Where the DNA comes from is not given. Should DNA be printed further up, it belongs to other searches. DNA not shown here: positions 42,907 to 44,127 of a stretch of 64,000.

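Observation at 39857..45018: Two tandem GT-C membrane glycosyltransferases converge on two tandem single-TM helical proteins of unknown family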

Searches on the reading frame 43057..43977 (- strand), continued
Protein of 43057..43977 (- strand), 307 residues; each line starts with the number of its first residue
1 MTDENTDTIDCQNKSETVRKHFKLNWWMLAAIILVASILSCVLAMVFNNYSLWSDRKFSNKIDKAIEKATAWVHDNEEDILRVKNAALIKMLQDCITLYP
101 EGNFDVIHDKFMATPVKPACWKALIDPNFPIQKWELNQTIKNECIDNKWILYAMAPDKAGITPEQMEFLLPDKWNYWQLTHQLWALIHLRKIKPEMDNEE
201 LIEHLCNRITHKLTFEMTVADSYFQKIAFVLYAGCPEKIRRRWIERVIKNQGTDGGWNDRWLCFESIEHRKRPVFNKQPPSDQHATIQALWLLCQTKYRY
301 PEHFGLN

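Call 48: search_protein_families(library=pfam, alignment_id=A1, max_evalue=0.1)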
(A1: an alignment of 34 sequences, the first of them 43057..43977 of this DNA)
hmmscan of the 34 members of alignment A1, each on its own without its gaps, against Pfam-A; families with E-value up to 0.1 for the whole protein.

A. member 1, window:43057-43977:- (307 aa): 1 family
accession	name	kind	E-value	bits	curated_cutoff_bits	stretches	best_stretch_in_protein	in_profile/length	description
PF04982.19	TM_HPP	-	0.078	13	27.2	0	20-51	120-151/157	HPP, transmembrane region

B. families by the number of members that match (of 34 scanned): 20 families
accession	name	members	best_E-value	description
PF15882.10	DUF4735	7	0.0024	Domain of unknown function (DUF4735)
PF24284.1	DUF7472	2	0.0039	Family of unknown function (DUF7472)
PF10079.15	Rossmann-like_BshC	2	0.014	Bacillithiol biosynthesis BshC, N-terminal Rossmann-like domain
PF11676.13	DUF3272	2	0.042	Protein of unknown function (DUF3272)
PF03620.19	IBV_3C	2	0.07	IBV 3C protein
PF11139.14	SfLAP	1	0.012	Sap, sulfolipid-1-addressing protein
PF18741.7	MTES_1575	1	0.026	REase_MTES_1575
PF09548.15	Spore_III_AB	1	0.03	Stage III sporulation protein AB (spore_III_AB)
PF13800.11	Sigma_reg_N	1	0.032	Sigma factor regulator N-terminal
PF24524.1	DUF7596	1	0.035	Domain of unknown function (DUF7596)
PF01616.22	Orbi_NS3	1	0.037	Orbivirus NS3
PF06776.18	IalB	1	0.04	Invasion associated locus B (IalB) protein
PF22852.1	SoxE_N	1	0.048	Sulfocyanin, N-terminal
PF22745.1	Nlig-Ia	1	0.052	DNA ligase-like, N-terminal NAD+-binding domain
PF10858.15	DUF2659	1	0.057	Protein of unknown function (DUF2659)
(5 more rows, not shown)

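Call 50: search_solved_structures(query=A1, max_evalue=10, show_alignments=3)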
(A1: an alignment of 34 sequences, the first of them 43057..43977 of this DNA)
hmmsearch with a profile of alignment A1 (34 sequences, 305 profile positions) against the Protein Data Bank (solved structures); distinct sequences matched with E-value up to 10: 5.
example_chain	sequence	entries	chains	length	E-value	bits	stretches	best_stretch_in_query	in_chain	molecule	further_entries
1q35_A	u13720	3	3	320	0.053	15.8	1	204-274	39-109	iron binding protein FbpA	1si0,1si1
2sqc_A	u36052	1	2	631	0.72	12.1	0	237-261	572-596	SQUALENE-HOPENE CYCLASE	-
3sqc_A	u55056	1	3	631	0.72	12.1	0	237-261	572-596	SQUALENE--HOPENE CYCLASE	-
1gsz_A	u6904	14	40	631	0.72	12.1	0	237-261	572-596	SQUALENE--HOPENE CYCLASE | SQUALENE-HOPENE CYCLASE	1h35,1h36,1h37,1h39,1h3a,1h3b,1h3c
8j5z_A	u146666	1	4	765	2.7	10.2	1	240-263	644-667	Terpene cyclase/mutase family member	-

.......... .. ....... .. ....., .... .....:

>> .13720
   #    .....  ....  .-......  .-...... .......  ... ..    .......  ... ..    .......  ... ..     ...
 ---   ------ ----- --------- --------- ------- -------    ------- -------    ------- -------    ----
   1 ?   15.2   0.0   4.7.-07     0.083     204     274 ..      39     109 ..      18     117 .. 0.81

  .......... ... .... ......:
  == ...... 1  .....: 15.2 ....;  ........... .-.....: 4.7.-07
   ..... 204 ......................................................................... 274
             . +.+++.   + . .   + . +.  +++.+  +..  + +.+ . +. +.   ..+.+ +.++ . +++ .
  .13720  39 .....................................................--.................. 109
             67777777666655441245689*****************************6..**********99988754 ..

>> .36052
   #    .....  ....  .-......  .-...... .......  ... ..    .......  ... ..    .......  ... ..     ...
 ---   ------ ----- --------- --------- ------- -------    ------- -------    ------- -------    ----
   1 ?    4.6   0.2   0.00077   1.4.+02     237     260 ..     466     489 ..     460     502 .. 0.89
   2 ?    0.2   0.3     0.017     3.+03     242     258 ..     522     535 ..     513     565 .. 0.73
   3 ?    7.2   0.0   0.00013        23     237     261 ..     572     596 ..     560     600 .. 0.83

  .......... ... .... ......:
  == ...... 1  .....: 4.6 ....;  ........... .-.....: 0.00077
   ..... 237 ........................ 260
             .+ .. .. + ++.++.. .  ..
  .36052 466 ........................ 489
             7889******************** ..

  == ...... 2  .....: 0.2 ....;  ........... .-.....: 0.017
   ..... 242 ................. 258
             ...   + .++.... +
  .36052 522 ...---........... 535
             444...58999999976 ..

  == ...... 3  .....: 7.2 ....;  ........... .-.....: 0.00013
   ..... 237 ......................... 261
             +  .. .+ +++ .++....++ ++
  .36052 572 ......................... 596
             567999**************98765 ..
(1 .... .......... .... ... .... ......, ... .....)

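Call 56: find_encoding_contigs(protein=P0003, flank=10000, max_places=2)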
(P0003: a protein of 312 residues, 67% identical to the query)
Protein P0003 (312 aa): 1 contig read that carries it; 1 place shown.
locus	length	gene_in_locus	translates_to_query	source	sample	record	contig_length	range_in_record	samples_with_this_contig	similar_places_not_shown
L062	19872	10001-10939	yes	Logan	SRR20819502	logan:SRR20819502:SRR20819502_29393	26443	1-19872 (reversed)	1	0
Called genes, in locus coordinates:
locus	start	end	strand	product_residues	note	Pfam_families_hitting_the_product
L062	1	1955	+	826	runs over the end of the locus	PF02837:Glyco_hydro_2_N (weak), PF22666:Glyco_hydro_2_N2, PF00703:Glyco_hydro_2, PF02836:Glyco_hydro_2_C (weak), PF17753:Ig_mannosidase (weak)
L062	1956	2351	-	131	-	-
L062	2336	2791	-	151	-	PF07963:N_methyl (weak)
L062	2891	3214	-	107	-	PF07963:N_methyl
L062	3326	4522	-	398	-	PF00482:T2SSF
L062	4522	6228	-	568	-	PF05157:MshEN, PF00437:T2SSE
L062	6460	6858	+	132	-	PF00072:Response_reg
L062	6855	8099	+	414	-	PF00989:PAS (faint), PF13188:PAS_8 (weak), PF13426:PAS_9 (weak), PF00512:HisKA, PF02518:HATPase_c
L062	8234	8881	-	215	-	-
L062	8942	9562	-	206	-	-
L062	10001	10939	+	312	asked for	-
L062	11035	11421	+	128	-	PF01978:TrmB (weak), PF03965:Penicillinase_R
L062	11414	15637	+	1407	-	PF05569:Peptidase_M56, PF13620:CarboxypepD_reg (weak), PF02861:Clp_N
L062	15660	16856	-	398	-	PF00155:Aminotran_1_2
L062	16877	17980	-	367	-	PF03739:LptF_LptG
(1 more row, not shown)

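Call 61: find_encoding_contigs(protein=P0092, flank=10000, max_places=1)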
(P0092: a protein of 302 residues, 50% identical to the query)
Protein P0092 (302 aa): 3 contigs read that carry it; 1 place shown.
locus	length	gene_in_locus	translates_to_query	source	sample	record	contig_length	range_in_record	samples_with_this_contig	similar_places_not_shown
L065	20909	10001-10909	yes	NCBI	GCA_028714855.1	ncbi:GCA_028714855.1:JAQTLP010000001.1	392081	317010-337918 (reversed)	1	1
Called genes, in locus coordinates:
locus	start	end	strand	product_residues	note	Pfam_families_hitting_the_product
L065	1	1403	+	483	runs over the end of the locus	PF03446:NAD_binding_2, PF00393:6PGD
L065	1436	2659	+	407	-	-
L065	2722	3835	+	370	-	PF03462:PCRF, PF00472:RF-1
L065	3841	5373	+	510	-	PF02789:Peptidase_M17_N, PF00883:Peptidase_M17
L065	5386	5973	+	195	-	PF01227:GTP_cyclohydroI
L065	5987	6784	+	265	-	PF01242:PTPS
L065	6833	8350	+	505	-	PF13231:PMT_2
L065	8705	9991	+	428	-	PF13231:PMT_2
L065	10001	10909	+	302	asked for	-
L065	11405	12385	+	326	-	PF00106:adh_short (weak), PF01073:3Beta_HSD, PF01370:Epimerase, PF02719:Polysacc_synt_2, PF04321:RmlD_sub_bind, PF16363:GDP_Man_Dehyd, PF07993:NAD_binding_4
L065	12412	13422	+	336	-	PF01370:Epimerase, PF02719:Polysacc_synt_2 (weak), PF04321:RmlD_sub_bind (weak), PF16363:GDP_Man_Dehyd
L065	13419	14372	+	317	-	PF01370:Epimerase, PF02719:Polysacc_synt_2 (faint), PF04321:RmlD_sub_bind (weak), PF16363:GDP_Man_Dehyd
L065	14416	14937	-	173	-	PF03190:Thioredox_DsbH (weak)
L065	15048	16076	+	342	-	PF01408:GFO_IDH_MocA, PF02894:GFO_IDH_MocA_C, PF22725:GFO_IDH_MocA_C3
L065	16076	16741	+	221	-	PF25084:LbH_EIF2B, PF25087:GMPPB_C (weak), PF00132:Hexapep, PF14602:Hexapep_2 (faint), PF00132:Hexapep (weak)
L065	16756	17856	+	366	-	PF01041:DegT_DnrJ_EryC1, PF01212:Beta_elim_lyase (faint), PF00266:Aminotran_5 (weak), PF01053:Cys_Met_Meta_PP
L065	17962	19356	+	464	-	-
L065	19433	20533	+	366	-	PF02350:Epimerase_2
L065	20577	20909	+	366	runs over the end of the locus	PF02350:Epimerase_2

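Call 68: fold_search(model_id=the predicted structure, library=pdb)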
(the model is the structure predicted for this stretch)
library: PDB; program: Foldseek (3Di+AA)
matches with E <= 10: 339; with E <= 0.001: 0
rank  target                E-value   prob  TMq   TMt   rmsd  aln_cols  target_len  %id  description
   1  3qwt_A                1.6e-01  0.99  0.48  0.41   7.3       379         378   11  The crystal structure of a possible member of GH105 family from Salmonella enterica subsp. enterica serovar Paratyphi  (released 2011-06-15)
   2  8zg5                  1.8e-01  0.99  0.33  0.23   5.2       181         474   13  Drimenyl diphosphate synthase SsDMS_Y505I&D303A from Streptomyces showdoensis (Apo) (released 2025-05-21)
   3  7op0_A                1.9e-01  0.84  0.34  0.14   9.2       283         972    9  Crystal structure of complement C5 in complex with chemically synthesized K92 knob domain. (released 2022-04-06)
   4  7xru                  2.1e-01  0.98  0.32  0.21   6.6       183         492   13  Drimenyl diphosphate synthase D303E from Streptomyces showdoensis in complex with 2-fluorofarnesyl diphosphate (2F-FPP)  (released 2023-03-15)
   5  9y6c_A                2.8e-01  0.57  0.30  0.30  17.1       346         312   10  X-ray structure analysis of human Complement Component 5 TE domain in complex with the peptide Ra30303 (released 2025-12-24)
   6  9qk2_B                3.3e-01  0.60  0.30  0.16  13.9       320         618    9  Structure of the Complement classical and lectin pathway C3 convertase in complex with substrate C3 (released 2025-12-24)
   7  8zgw                  3.4e-01  0.96  0.31  0.21   6.7       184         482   13  Drimenyl diphosphate synthase SsDMS_F248Y&D303E from Streptomyces showdoensis in complex with farnesyl diphosphate (FPP) (released 2025-05-21)
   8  6rqj_A                3.9e-01  0.87  0.37  0.14   7.8       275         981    7  Structure of human complement C5 complexed with tick inhibitors OmCI, RaCI1 and CirpT1 (released 2020-01-08)
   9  8zg1                  4.1e-01  0.96  0.31  0.22   5.2       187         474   13  Drimenyl diphosphate synthase SsDMS_F248Y&D303E from Streptomyces showdoensis (Apo) (released 2025-05-21)
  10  8coe_A                4.1e-01  0.72  0.34  0.14   9.0       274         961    8  complement C5 in complex with the LCP0195 nanobody (released 2024-01-03)
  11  4e0s_A                4.5e-01  0.69  0.30  0.08   9.8       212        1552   10  Crystal Structure of C5b-6 (released 2012-04-18)
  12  5jtw_B                4.5e-01  0.35  0.26  0.15  13.9       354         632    8  Crystal structure of complement C4b re-refined using iMDFF (released 2016-08-10)
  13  7xqz                  4.7e-01  0.95  0.32  0.21   6.5       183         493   12  Drimenyl diphosphate synthase D303A from Streptomyces showdoensis in complex with 2-fluorofarnesyl diphosphate (2F-FPP)  (released 2023-03-15)
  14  7ad6_A                4.7e-01  0.44  0.31  0.13  16.3       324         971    9  Crystal structure of human complement C5 in complex with the K92 bovine knob domain peptide. (released 2021-03-10)
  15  6sbb_A                5.1e-01  0.89  0.42  0.38   9.9       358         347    8  Structure of type II terpene cyclase MstE from Scytonema (apo) (released 2020-07-15)
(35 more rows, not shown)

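Call 70: find_homologous_proteins(query=P0148, max_evalue=0.00001)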
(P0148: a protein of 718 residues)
Query P0148 (718 aa): 1511 proteins with E <= 0.00001 among 8000 candidates; the best 120 are listed.
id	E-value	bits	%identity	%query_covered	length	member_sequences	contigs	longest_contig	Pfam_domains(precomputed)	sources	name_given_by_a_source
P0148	0.0e+0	1661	100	100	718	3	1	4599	PF13231.13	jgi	-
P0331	0.0e+0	1428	85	100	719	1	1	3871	PF13231.13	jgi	jgi:4-amino-4-deoxy-L-arabinose transferase-like glycosyltransferase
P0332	0.0e+0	1313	78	99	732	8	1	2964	PF13231.13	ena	-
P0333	0.0e+0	1280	77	99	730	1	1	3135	PF13231.13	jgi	jgi:4-amino-4-deoxy-L-arabinose transferase-like glycosyltransferase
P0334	0.0e+0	1266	75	99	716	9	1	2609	PF13231.13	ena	-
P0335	0.0e+0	1265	76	100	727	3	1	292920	PF13231.13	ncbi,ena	-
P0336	0.0e+0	1223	74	100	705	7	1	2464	PF13231.13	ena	-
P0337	0.0e+0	1216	75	99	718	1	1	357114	PF13231.13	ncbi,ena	-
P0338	0.0e+0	1194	74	98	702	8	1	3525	PF13231.13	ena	-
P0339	0.0e+0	1168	72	98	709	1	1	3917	PF13231.13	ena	-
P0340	0.0e+0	1163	71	99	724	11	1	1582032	PF13231.13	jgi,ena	jgi:4-amino-4-deoxy-L-arabinose transferase-like glycosyltransferase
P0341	0.0e+0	1153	69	100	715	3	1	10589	PF13231.13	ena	-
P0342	0.0e+0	1146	70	99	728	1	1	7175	PF13231.13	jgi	jgi:4-amino-4-deoxy-L-arabinose transferase-like glycosyltransferase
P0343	0.0e+0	1143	68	99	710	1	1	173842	PF13231.13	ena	-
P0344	0.0e+0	1135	70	99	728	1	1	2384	PF13231.13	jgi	jgi:4-amino-4-deoxy-L-arabinose transferase-like glycosyltransferase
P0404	7.7e-179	615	68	58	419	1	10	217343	PF13231.13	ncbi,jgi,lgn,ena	ncbi:MAG: glycosyltransferase family 39 protein [Candidatus Korobacteraceae bacterium]|jgi:4-amino-4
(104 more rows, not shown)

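Call 71: find_encoding_contigs(protein=P0340, flank=8000, max_places=1)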
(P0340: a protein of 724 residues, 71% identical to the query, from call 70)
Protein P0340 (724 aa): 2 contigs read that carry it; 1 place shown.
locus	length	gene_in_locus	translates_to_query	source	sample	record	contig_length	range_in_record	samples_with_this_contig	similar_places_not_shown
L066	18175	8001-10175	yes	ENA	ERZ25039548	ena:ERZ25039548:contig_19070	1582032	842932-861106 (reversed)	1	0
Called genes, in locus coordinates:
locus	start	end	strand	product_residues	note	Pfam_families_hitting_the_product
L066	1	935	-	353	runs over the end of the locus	-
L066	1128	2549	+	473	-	PF00515:TPR_1 (faint), PF04733:Coatomer_E (faint), PF13181:TPR_8 (faint), PF13414:TPR_11 (faint), PF13424:TPR_12 (faint), PF13428:TPR_14 (faint), PF13431:TPR_17 (weak), PF07719:TPR_2 (weak), +1 more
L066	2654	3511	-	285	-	PF08543:Phos_pyr_kin, PF00294:PfkB (weak)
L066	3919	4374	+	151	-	PF03330:DPBB_1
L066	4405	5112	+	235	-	PF00215:OMPdecase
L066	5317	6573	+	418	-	PF14517:Tachylectin (faint)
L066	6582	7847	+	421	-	-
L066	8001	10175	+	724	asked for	PF13231:PMT_2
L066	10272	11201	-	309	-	PF13557:Phenol_MetA_deg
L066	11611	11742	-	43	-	-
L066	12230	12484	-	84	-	PF00037:Fer4 (weak), PF12837:Fer4_6 (faint), PF13183:Fer4_8 (faint), PF13237:Fer4_10, PF12838:Fer4_7, PF13187:Fer4_9, PF12797:Fer4_2 (weak), PF00037:Fer4, +3 more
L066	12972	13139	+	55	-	-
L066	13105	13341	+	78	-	PF00072:Response_reg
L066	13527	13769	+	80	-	-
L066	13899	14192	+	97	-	-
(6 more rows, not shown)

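Call 72: find_encoding_contigs(protein=P0404, flank=8000, max_places=1)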
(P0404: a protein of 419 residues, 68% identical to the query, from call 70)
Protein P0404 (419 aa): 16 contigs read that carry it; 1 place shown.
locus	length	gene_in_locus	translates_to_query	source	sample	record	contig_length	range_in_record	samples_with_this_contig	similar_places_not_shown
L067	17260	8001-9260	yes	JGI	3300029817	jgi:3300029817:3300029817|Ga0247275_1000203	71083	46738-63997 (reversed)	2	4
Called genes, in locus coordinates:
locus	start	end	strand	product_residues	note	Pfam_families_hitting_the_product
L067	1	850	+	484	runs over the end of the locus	-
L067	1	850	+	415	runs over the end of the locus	-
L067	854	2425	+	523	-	-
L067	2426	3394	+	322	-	PF13191:AAA_16, PF13401:AAA_22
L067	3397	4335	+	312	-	PF13614:AAA_31 (faint)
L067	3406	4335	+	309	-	PF13614:AAA_31 (faint)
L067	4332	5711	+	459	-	PF02397:Bac_transf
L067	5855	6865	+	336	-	PF01370:Epimerase, PF16363:GDP_Man_Dehyd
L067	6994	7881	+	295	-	-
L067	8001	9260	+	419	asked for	PF13231:PMT_2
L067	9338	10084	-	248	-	PF13489:Methyltransf_23 (weak)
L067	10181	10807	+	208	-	PF02698:DUF218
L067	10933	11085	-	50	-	-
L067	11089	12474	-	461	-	PF03601:Cons_hypoth698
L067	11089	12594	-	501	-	PF03601:Cons_hypoth698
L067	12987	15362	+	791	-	PF16656:Pur_ac_phosph_N (weak)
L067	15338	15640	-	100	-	-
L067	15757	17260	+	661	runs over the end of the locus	PF00676:E1_dh, PF13292:DXP_synthase_N (weak), PF02779:Transket_pyr, PF02780:Transketolase_C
